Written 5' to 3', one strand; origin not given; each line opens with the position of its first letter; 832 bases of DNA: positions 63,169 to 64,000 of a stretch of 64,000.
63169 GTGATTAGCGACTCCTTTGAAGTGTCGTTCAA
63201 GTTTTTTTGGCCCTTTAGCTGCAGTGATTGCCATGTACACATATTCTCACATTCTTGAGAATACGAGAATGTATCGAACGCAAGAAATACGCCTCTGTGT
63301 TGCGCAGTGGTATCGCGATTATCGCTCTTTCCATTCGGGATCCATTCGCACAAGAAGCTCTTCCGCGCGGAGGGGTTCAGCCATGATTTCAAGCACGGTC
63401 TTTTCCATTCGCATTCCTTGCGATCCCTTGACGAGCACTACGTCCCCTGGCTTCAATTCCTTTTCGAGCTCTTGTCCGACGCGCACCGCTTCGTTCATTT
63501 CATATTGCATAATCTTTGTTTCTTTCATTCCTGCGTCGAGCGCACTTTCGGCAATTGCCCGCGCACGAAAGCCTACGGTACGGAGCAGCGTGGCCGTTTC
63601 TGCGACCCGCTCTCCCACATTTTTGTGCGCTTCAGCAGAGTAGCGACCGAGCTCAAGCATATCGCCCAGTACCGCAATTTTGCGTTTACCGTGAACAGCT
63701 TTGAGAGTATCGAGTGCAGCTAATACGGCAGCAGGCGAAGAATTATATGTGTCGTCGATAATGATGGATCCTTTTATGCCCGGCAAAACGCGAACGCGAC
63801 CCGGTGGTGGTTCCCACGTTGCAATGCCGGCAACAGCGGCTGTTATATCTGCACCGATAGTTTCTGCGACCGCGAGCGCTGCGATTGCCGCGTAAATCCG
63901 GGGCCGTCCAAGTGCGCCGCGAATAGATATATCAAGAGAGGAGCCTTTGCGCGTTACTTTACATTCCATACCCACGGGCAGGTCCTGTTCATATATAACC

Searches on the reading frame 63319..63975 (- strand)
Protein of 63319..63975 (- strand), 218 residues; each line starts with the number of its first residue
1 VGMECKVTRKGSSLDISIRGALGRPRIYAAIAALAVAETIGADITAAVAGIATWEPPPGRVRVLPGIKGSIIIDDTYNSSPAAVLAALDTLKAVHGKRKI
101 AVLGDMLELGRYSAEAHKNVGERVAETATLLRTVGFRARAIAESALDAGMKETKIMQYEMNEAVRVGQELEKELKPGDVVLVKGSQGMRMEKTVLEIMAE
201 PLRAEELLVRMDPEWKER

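Call 84: search_protein_families(library=pfam, proteins=[window:63319-63975:-], max_evalue=0.001)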
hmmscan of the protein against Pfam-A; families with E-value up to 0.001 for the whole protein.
window:63319-63975:- (218 aa): 1 family
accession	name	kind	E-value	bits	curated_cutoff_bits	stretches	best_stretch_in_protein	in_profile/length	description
PF02875.26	Mur_ligase_C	-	2.4e-18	67.6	28.4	1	59-185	1-126/127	Mur ligase, glutamate ligase domain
